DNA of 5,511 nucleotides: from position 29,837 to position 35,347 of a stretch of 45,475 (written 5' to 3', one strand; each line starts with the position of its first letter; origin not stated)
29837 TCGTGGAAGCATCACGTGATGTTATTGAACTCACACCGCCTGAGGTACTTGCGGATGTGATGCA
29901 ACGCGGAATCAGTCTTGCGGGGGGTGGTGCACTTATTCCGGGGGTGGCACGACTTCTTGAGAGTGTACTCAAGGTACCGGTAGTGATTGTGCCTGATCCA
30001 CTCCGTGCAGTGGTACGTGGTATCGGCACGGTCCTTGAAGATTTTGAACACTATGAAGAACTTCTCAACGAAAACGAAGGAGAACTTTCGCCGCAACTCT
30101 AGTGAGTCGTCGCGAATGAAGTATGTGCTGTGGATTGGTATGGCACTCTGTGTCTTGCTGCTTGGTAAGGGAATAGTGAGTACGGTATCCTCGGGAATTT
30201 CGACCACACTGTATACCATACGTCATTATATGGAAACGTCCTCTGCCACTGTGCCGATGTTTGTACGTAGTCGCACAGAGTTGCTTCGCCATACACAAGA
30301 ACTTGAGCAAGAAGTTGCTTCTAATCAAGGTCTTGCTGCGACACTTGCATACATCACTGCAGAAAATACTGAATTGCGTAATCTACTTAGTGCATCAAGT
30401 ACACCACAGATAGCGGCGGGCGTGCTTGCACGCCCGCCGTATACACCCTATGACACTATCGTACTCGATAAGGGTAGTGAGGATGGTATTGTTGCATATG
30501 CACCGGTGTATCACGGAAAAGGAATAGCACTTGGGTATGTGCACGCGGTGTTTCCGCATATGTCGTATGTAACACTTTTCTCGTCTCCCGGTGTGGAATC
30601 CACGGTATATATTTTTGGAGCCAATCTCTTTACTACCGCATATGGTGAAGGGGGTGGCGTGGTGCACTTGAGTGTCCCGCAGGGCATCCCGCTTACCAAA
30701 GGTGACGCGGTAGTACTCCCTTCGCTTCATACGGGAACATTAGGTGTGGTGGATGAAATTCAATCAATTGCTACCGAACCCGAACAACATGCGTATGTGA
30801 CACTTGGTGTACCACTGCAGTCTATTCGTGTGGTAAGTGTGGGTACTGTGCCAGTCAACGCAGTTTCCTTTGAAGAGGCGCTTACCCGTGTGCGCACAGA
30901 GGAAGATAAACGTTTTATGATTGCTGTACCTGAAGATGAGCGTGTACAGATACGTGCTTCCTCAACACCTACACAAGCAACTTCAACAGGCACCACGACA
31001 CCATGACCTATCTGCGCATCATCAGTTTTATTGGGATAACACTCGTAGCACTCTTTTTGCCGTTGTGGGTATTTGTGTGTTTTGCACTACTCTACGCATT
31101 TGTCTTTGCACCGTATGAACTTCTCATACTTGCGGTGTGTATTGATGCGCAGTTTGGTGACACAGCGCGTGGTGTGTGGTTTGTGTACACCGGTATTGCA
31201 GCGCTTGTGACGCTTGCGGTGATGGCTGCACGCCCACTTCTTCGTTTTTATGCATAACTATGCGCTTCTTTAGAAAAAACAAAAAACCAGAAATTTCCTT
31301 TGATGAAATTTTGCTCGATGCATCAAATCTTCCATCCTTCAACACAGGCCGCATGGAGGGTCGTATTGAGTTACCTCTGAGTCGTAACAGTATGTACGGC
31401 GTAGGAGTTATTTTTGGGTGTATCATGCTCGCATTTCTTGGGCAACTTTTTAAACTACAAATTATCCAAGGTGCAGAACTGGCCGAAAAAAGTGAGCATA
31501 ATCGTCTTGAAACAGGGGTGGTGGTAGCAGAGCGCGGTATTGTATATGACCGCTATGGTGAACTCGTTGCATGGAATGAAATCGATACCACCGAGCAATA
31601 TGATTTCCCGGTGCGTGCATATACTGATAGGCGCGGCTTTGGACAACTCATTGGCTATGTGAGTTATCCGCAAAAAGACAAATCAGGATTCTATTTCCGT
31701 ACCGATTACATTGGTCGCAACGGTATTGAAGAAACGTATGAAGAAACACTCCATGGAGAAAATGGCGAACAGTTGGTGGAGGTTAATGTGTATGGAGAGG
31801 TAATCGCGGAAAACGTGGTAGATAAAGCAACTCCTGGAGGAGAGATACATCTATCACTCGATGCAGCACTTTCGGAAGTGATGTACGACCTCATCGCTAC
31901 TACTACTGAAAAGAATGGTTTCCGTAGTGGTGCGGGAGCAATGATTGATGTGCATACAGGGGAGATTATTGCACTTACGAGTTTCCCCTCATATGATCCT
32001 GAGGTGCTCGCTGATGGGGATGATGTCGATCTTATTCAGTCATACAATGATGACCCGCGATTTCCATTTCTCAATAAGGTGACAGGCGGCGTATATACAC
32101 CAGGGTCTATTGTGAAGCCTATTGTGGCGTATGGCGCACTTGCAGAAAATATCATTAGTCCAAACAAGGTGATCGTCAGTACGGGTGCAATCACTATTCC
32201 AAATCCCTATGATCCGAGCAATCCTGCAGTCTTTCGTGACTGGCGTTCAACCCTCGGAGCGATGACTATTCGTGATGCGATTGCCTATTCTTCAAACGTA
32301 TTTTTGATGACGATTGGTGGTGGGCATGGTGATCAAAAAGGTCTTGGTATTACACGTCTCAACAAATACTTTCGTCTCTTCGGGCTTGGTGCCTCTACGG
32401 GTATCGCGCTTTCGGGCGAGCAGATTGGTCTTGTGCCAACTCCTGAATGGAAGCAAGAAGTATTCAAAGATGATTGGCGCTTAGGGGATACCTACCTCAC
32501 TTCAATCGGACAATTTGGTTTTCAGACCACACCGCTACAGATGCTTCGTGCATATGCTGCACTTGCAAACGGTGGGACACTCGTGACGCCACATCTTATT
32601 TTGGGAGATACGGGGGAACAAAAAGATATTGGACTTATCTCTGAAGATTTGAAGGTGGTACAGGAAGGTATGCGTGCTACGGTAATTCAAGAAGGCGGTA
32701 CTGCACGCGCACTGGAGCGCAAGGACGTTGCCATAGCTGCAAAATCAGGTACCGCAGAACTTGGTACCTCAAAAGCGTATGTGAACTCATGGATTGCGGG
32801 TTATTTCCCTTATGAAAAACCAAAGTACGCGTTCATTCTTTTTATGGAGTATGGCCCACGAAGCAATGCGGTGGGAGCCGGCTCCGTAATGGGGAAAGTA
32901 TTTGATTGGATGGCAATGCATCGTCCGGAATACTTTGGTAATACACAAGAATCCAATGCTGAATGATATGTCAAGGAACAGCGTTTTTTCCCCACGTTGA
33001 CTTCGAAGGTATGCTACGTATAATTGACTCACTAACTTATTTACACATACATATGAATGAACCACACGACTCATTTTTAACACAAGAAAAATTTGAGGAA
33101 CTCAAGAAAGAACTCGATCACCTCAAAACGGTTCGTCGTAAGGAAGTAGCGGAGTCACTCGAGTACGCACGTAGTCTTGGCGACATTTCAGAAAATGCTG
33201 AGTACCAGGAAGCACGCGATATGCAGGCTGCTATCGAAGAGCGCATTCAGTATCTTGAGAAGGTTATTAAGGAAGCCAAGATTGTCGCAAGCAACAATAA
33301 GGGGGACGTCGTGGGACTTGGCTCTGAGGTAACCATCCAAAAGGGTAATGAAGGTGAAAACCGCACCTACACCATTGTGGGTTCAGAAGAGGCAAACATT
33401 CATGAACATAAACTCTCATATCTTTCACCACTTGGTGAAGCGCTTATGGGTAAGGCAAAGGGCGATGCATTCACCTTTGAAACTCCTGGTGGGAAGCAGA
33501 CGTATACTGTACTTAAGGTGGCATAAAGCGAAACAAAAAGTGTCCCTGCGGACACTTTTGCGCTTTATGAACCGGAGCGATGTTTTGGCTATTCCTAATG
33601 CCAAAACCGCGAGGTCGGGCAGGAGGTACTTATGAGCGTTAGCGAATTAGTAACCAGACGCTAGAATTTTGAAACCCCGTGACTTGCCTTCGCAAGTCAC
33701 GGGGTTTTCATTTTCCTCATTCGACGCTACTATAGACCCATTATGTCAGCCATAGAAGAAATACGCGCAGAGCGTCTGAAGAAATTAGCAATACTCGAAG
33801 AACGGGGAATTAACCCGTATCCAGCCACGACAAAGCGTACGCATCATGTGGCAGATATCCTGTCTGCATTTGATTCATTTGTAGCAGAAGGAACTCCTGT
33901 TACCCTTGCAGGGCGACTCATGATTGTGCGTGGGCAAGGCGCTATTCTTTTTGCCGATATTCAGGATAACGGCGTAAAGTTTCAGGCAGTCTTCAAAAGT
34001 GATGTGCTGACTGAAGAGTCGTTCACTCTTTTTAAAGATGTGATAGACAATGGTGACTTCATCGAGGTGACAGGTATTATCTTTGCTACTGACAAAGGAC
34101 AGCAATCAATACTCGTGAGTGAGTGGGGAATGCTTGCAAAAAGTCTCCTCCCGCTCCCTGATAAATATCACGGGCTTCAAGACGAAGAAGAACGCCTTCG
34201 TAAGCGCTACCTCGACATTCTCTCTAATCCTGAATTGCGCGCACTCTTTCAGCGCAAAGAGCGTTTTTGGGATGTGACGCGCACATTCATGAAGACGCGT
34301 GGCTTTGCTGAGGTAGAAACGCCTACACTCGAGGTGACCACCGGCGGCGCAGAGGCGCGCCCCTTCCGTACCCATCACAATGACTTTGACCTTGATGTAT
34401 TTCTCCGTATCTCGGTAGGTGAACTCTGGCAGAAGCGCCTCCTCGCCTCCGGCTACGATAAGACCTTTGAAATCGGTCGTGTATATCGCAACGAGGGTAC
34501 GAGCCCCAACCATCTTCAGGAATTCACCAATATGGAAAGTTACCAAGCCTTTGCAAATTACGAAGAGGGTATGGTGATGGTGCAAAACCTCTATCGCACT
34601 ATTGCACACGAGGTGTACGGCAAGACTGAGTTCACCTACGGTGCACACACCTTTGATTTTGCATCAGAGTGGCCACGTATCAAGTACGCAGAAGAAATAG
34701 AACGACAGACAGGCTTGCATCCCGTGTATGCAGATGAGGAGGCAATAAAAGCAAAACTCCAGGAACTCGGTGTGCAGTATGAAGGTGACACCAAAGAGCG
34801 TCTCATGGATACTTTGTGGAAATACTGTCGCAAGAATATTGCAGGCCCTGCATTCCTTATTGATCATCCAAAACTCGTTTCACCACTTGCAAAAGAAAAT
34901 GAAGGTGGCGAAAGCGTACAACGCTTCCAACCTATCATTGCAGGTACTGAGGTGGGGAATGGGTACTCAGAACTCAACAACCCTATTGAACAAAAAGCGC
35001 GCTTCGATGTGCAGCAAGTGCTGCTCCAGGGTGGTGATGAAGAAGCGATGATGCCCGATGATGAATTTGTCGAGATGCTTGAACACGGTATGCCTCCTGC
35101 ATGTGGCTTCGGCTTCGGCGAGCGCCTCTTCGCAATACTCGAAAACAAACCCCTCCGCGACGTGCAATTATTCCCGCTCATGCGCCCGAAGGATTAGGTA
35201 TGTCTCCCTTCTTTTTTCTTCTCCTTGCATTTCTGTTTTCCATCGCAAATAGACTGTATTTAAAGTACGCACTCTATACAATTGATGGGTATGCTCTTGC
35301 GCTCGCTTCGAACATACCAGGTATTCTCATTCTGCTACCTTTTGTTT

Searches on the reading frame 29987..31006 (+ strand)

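Call 53: search_protein_families(library=pfam, proteins=[window:29987-31006:+])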
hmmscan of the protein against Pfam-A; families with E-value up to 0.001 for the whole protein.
window:29987-31006:+ (339 aa): 1 family
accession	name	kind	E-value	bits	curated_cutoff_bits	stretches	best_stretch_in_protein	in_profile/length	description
PF04085.20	MreC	-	4.1e-13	49.8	28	1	146-285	1-145/147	Rod shape-determining protein MreC, barrel core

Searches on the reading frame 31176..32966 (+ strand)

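Call 53: search_protein_families(library=pfam, proteins=[window:31176-32966:+])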
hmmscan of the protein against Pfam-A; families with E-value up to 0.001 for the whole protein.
window:31176-32966:+ (596 aa): 2 families
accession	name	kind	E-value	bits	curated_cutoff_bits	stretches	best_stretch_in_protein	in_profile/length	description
PF00905.27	Transpeptidase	-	6.5e-52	177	22.1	1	254-561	3-282/299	Penicillin binding protein transpeptidase domain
PF03717.20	PBP_dimer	-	7.8e-16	59.4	24.4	1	145-212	106-178/180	Penicillin-binding Protein dimerisation domain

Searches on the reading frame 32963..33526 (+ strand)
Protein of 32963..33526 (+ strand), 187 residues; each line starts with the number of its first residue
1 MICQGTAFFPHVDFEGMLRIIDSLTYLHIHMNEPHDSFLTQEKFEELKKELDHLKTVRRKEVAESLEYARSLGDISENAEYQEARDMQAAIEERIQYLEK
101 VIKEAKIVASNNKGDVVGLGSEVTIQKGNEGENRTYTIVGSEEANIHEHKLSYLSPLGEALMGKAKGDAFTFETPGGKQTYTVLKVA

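Call 53: search_protein_families(library=pfam, proteins=[window:32963-33526:+])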
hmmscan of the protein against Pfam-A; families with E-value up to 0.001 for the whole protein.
window:32963-33526:+ (187 aa): 2 families
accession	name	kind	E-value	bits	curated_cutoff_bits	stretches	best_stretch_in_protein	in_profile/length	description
PF01272.25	GreA_GreB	-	6.8e-26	90.5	26.9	1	114-186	3-75/77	Transcription elongation factor, GreA/GreB, C-term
PF03449.20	GreA_GreB_N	-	3.6e-25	88.4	24.5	1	39-107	3-71/71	Transcription elongation factor, N-terminal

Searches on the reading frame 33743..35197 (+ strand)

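Call 53: search_protein_families(library=pfam, proteins=[window:33743-35197:+])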
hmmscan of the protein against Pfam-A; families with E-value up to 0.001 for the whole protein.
window:33743-35197:+ (484 aa): 2 families
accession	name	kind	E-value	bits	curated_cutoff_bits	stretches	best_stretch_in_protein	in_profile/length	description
PF00152.25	tRNA-synt_2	-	1.9e-65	221.4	25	1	147-480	1-307/308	tRNA synthetases class II (D, K and N)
PF01336.31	tRNA_anti-codon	-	3e-10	40.3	27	1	53-128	1-72/75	OB-fold nucleic acid binding domain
